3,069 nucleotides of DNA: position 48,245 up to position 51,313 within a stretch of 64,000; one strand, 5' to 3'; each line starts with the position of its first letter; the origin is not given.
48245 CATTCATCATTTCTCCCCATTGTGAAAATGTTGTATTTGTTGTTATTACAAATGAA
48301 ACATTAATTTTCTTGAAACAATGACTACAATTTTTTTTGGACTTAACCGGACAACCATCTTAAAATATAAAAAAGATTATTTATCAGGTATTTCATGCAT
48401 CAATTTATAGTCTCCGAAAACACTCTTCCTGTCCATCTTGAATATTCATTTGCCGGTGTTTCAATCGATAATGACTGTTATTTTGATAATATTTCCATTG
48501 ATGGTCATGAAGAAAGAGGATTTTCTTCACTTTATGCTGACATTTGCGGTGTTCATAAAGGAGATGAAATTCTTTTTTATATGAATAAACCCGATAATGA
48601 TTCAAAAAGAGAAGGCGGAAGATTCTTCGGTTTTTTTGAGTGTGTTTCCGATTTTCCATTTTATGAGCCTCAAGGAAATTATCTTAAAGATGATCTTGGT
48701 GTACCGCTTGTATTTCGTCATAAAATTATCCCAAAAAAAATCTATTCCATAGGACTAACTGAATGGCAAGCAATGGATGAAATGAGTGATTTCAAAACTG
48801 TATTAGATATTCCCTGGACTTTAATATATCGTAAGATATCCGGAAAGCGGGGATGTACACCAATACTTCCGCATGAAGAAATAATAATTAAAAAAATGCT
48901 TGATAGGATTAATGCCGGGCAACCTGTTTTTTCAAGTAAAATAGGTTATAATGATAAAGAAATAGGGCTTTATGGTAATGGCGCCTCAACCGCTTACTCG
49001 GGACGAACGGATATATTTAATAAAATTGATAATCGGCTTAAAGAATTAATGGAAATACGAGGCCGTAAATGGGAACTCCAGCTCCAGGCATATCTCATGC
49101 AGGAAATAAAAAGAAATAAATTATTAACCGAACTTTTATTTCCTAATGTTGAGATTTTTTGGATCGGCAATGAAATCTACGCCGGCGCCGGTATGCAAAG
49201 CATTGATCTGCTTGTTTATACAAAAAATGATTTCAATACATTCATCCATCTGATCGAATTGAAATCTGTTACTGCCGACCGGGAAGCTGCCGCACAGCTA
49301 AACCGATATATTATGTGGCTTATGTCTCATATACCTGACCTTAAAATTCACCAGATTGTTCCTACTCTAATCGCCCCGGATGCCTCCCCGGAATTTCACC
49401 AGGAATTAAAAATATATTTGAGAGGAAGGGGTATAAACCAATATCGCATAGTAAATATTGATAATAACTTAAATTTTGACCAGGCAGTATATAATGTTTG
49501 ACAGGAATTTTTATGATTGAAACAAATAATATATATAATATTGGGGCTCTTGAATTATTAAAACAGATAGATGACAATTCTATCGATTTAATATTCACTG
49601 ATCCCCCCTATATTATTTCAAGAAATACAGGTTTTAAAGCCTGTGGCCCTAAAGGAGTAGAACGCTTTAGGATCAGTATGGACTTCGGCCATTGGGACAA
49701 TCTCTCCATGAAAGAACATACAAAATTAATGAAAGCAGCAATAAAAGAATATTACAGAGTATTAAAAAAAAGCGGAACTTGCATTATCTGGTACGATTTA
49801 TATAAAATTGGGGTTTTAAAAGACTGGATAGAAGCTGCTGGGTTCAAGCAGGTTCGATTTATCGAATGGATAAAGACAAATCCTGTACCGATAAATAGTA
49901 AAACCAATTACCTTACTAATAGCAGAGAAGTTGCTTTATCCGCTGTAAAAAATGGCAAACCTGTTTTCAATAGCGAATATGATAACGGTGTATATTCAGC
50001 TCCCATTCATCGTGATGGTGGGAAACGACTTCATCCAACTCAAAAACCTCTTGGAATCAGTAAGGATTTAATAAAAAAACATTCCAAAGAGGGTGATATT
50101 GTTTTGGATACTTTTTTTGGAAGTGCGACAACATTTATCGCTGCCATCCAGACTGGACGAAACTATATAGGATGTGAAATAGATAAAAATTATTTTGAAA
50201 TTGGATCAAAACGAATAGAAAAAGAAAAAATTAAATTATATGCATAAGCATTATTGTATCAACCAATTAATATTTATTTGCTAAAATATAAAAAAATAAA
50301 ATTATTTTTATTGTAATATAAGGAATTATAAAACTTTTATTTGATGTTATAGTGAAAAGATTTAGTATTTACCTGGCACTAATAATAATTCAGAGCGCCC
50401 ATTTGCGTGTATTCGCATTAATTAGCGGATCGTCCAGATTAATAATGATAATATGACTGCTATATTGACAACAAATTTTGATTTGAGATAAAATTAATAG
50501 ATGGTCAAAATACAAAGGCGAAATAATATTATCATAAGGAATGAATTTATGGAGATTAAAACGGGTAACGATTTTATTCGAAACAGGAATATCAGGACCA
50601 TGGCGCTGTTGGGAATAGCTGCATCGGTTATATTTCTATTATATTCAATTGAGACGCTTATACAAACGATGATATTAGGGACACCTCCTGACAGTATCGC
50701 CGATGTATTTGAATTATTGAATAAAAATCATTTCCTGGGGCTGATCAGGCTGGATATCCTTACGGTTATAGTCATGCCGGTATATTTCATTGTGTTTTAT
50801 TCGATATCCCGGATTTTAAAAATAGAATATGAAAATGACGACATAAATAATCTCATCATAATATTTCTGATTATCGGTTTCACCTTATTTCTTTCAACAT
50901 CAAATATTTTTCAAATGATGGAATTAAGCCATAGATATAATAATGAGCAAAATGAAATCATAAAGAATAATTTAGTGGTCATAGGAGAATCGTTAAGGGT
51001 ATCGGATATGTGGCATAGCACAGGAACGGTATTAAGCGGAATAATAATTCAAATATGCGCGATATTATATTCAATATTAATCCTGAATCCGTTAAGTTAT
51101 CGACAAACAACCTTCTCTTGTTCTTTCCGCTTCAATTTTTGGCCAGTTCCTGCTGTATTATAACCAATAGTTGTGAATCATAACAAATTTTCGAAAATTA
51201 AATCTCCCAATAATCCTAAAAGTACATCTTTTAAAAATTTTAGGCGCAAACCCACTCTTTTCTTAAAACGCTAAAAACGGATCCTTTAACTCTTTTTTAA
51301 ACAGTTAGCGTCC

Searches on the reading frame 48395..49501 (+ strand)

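Call 3: search_protein_families(library=pfam, proteins=[window:48395-49501:+], max_evalue=0.01)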
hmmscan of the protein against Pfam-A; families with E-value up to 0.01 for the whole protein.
window:48395-49501:+ (368 aa): 0 families

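Call 4: search_protein_families(library=padloc, proteins=[window:48395-49501:+], max_evalue=0.01)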
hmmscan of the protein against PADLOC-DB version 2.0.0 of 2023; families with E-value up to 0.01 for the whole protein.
window:48395-49501:+ (368 aa): 2 families
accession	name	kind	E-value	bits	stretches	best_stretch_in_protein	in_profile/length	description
PDLC04916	PDC-S11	-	0.00091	16.4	1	246-337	30-122/358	-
PDLC04813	PDC-S02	-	0.0058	14.5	1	217-309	15-102/175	-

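Call 5: search_protein_families(library=ncbifam, proteins=[window:48395-49501:+], max_evalue=0.01)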
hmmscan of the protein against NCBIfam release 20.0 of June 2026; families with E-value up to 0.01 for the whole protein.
window:48395-49501:+ (368 aa): 2 families
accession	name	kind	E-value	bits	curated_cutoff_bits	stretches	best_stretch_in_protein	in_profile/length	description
NF003270.0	PRK04247.1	equivalog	0.00057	19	216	1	278-337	167-223/250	endonuclease NucS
NF002008.0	PRK00809.1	subfamily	0.002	17.8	139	0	52-87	34-68/146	hypothetical protein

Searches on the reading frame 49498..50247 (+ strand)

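Call 3: search_protein_families(library=pfam, proteins=[window:49498-50247:+], max_evalue=0.01)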
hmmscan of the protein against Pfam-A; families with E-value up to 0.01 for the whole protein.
window:49498-50247:+ (249 aa): 3 families
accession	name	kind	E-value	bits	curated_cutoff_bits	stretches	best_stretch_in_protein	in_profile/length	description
PF01555.25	N6_N4_Mtase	-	3e-38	132.4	26.7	1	29-235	1-218/221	DNA methylase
PF08241.18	Methyltransf_11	-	0.0025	18.9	21.2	0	73-97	71-95/95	Methyltransferase domain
PF03602.21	Cons_hypoth95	-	0.0062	16.7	24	0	18-39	102-124/182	Conserved hypothetical protein 95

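Call 4: search_protein_families(library=padloc, proteins=[window:49498-50247:+], max_evalue=0.01)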
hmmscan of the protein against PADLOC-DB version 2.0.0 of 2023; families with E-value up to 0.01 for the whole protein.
window:49498-50247:+ (249 aa): 74 families (the best 25 are shown)
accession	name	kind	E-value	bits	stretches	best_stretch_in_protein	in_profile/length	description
PDLC03371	MTase_II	-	2.4e-54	182.6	1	8-246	9-258/260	Type II methyltransferase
PDLC03216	MTase_II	-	1.1e-36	124.6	1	6-244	8-259/364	Type II methyltransferase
PDLC03279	MTase_II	-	1.6e-32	110.6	1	11-240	358-584/587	Type II methyltransferase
PDLC03228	MTase_II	-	8.7e-31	105.5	2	76-241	49-206/227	Type II methyltransferase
PDLC03353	MTase_II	-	3e-30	103.6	2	132-243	146-253/260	Type II methyltransferase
PDLC03738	oMTase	-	2e-29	100.5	2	172-242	197-267/376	orphan methyltransferase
PDLC03299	MTase_II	-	6.3e-29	99.4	2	176-241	193-258/296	Type II methyltransferase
PDLC03339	MTase_II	-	3.4e-25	86.6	2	134-242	168-273/399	Type II methyltransferase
PDLC03321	MTase_II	-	9.5e-24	81.9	1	10-240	14-242/245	Type II methyltransferase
PDLC03350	MTase_II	-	6.2e-23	79.7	2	174-244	228-299/312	Type II methyltransferase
PDLC03251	MTase_II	-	1.5e-22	78.2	2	177-246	203-272/282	Type II methyltransferase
PDLC03387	MTase_II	-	3.3e-22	77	2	178-243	213-278/289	Type II methyltransferase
PDLC03308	MTase_II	-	4.2e-21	73.4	1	22-241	183-396/419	Type II methyltransferase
PDLC03320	MTase_II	-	1.7e-20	71.4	2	169-242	202-276/289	Type II methyltransferase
PDLC03265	MTase_II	-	2.4e-20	71.2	2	175-241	265-329/333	Type II methyltransferase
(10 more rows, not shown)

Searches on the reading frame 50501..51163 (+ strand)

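Call 3: search_protein_families(library=pfam, proteins=[window:50501-51163:+], max_evalue=0.01)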
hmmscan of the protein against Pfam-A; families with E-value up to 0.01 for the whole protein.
window:50501-51163:+ (220 aa): 1 family
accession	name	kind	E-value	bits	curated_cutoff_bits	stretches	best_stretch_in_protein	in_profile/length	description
PF13197.11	DUF4013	-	0.0009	19.5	26.9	1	29-100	38-110/168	Protein of unknown function (DUF4013)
